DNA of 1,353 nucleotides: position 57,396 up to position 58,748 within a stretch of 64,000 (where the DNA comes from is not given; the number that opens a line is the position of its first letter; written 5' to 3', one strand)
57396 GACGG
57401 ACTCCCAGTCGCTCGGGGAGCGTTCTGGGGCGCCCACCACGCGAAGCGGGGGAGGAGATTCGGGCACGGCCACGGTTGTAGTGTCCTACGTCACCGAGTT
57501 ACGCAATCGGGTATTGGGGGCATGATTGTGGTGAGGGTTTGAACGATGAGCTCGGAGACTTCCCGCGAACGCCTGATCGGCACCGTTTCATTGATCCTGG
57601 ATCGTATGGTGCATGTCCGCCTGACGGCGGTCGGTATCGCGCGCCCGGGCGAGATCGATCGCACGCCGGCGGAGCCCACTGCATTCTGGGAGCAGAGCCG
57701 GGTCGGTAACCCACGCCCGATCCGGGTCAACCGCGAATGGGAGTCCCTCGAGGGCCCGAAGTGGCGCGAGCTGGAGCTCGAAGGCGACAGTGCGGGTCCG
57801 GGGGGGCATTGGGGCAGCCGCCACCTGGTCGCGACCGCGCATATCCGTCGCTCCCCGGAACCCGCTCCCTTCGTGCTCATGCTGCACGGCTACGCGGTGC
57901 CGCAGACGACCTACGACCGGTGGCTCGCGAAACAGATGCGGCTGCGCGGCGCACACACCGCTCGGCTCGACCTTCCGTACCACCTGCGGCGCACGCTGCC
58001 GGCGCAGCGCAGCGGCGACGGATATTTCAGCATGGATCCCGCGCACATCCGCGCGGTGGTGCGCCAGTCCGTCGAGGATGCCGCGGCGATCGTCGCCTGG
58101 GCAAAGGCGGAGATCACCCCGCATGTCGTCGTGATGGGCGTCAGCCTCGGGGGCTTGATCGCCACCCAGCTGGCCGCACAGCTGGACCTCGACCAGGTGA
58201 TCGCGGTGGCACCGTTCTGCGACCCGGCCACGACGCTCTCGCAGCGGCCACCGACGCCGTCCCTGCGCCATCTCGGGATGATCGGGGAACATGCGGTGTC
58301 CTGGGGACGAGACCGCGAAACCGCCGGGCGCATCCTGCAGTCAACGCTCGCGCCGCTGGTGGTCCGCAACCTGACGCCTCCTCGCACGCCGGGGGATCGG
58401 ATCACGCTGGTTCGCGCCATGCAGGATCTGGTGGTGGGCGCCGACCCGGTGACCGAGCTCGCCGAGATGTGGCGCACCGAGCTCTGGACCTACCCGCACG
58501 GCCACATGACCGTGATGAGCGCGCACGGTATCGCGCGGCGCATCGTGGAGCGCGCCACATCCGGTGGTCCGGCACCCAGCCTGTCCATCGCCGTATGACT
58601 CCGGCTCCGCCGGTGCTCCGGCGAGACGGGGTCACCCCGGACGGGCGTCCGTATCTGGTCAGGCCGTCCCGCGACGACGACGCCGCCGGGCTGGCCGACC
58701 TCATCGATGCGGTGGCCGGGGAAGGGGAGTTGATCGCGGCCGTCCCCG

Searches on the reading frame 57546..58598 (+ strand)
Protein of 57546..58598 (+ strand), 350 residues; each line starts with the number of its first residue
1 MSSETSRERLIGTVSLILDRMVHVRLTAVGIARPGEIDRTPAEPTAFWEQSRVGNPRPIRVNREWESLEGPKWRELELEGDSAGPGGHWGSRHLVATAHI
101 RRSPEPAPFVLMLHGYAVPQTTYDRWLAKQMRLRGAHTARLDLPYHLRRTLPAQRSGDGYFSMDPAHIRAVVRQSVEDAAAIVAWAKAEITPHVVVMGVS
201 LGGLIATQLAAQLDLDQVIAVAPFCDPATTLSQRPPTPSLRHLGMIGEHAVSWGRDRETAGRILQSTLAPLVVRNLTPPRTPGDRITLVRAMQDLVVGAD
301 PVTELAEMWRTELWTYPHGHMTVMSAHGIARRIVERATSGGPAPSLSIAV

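Call 69: search_protein_families(library=pfam, proteins=[window:57546-58598:+], max_evalue=0.00001)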
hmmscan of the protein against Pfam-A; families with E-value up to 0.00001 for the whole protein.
window:57546-58598:+ (350 aa): 2 families
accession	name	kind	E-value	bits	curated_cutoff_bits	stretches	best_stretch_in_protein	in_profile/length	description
PF12146.15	Hydrolase_4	-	1.3e-07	31.7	27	1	105-253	2-137/239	Serine aminopeptidase, S33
PF12697.13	Abhydrolase_6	-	7.6e-07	30.4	26.3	1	110-325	1-210/217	Alpha/beta hydrolase family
